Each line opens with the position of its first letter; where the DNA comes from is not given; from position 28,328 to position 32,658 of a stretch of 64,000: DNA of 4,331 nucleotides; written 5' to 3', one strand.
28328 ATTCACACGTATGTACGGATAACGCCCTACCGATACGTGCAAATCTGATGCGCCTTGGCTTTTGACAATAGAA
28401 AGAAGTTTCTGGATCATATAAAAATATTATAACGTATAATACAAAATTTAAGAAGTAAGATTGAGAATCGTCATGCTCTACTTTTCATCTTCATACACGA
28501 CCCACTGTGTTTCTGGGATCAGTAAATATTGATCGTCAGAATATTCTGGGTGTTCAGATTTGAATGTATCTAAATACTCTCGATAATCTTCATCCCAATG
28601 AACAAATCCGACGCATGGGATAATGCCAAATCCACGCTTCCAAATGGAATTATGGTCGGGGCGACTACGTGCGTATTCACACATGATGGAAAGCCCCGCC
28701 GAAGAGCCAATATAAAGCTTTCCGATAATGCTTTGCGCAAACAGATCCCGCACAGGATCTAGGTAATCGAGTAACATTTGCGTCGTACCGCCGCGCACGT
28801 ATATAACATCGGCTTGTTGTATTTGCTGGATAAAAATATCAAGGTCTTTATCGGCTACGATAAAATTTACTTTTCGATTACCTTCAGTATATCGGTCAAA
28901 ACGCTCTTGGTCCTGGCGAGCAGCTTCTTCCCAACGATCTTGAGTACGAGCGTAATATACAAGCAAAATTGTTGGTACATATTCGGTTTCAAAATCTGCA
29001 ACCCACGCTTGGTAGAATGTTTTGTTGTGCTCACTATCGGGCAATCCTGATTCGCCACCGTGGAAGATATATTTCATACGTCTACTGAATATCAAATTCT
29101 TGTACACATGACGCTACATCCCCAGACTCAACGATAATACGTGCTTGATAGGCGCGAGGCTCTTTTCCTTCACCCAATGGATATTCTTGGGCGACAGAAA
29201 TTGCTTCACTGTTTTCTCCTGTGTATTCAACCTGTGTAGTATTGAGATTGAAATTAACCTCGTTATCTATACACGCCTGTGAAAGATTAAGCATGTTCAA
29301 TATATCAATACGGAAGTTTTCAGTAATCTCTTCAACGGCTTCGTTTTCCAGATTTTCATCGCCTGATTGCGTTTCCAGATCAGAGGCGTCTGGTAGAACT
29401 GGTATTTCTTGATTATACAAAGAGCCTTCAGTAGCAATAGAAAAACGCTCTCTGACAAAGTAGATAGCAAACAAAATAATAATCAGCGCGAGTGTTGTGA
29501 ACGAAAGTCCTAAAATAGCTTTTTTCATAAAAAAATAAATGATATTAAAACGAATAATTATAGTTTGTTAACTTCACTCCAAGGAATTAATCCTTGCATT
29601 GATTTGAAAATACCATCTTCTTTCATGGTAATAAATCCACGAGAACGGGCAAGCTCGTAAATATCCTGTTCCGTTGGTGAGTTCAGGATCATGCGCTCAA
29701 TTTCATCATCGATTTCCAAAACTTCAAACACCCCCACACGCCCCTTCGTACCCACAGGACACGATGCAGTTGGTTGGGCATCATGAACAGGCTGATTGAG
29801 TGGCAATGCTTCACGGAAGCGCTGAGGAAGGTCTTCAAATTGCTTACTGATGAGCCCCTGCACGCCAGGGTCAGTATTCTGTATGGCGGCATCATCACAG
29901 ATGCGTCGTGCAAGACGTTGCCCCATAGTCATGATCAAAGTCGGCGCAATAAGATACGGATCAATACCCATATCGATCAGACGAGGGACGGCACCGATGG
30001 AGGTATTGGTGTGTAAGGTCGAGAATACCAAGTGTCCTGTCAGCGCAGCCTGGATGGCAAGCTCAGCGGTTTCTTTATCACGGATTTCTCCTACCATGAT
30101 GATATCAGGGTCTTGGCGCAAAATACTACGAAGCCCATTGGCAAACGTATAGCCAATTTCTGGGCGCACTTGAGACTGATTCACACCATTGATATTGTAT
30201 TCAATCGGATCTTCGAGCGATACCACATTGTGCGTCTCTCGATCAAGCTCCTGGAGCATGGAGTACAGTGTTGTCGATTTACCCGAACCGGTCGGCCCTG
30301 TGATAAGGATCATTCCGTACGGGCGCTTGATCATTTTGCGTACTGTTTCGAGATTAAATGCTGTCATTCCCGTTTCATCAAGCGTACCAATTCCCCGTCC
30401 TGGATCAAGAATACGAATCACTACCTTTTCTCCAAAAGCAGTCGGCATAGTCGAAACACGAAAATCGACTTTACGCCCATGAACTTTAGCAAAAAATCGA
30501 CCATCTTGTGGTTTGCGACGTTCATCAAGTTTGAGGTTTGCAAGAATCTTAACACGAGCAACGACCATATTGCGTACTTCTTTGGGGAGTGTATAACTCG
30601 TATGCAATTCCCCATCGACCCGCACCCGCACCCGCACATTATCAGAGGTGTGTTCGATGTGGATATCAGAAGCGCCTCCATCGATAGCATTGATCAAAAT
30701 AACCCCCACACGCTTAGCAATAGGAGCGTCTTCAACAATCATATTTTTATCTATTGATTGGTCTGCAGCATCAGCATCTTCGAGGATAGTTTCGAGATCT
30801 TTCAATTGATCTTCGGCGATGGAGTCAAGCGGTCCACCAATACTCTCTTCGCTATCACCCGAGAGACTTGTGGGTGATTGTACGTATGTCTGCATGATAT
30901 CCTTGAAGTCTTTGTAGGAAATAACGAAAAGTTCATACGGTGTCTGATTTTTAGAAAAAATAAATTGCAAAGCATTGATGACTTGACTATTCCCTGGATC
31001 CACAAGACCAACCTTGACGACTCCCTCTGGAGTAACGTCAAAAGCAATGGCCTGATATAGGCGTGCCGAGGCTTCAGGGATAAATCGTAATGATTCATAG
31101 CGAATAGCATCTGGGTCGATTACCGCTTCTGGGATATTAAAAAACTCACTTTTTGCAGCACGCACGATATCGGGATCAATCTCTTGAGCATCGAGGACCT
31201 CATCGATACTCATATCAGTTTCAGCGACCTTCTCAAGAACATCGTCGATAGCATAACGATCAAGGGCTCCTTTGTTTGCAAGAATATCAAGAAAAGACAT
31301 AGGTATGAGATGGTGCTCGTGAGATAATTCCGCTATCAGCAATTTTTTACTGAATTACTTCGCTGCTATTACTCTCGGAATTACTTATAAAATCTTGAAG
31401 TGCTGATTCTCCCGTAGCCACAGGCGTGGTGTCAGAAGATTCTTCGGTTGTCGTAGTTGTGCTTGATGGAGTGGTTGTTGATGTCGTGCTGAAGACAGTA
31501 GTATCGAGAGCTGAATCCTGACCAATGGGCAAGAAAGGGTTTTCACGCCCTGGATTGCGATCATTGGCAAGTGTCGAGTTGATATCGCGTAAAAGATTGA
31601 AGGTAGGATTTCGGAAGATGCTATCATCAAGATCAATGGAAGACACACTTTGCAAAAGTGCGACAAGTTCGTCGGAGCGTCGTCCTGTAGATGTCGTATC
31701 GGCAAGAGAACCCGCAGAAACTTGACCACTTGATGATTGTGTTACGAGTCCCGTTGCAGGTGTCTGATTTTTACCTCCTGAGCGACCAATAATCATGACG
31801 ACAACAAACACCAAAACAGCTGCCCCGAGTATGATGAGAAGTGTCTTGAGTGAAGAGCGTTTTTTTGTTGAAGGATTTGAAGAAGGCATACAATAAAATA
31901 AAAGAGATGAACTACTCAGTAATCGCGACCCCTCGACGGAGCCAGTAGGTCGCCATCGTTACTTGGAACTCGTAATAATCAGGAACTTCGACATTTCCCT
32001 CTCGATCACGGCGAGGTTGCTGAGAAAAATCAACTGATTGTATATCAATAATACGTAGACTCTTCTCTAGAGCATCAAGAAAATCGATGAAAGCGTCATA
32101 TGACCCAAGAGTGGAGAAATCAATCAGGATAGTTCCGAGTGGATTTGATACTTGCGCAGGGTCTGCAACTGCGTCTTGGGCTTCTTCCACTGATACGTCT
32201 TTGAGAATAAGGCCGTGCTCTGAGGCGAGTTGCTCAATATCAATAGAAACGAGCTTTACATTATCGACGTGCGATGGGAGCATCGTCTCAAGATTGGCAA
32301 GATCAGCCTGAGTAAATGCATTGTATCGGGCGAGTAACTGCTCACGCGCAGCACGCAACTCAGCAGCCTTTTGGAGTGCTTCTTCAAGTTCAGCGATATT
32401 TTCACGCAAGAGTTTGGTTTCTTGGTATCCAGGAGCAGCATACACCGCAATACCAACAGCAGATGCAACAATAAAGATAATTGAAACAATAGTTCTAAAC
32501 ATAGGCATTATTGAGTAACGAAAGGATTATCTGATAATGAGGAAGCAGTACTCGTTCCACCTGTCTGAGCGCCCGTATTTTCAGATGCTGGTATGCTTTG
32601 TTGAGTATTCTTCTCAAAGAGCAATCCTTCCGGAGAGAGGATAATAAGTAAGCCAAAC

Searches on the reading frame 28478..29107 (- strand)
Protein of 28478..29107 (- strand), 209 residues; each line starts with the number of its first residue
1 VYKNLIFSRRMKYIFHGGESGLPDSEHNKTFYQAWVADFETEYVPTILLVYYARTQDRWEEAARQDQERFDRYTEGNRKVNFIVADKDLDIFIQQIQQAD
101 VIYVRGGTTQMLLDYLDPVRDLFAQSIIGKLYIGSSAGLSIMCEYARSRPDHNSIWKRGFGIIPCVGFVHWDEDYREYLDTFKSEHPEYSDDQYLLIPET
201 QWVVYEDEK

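Call 41: search_protein_families(library=pfam, proteins=[window:28478-29107:-], max_evalue=0.001)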
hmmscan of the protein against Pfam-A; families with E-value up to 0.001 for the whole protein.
window:28478-29107:- (209 aa): 1 family
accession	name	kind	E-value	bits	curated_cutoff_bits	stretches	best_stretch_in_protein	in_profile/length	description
PF03575.23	Peptidase_S51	-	8.6e-13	48.9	23.9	1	19-209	6-202/206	Peptidase family S51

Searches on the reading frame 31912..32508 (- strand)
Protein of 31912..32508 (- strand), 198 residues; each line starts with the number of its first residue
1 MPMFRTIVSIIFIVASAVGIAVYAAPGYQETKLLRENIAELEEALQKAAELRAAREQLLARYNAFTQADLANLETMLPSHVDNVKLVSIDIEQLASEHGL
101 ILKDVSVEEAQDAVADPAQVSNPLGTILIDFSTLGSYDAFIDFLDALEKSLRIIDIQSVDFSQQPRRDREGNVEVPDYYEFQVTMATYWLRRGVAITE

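Call 42: search_protein_families(library=pfam, proteins=[window:31912-32508:-], max_evalue=0.001)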
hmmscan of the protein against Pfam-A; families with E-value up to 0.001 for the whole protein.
window:31912-32508:- (198 aa): 3 families
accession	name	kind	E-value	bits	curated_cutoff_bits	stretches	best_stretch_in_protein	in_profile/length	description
PF04350.18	PilO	-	8.9e-08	32.8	22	1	39-171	13-128/145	Pilus assembly protein, PilO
PF23338.1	PTHB1_hp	-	9.7e-05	23.2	27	1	34-94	17-78/104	PTHB1 hairpin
PF20572.3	DUF6781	-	0.00046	20.5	27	1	7-71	48-113/213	Family of unknown function (DUF6781)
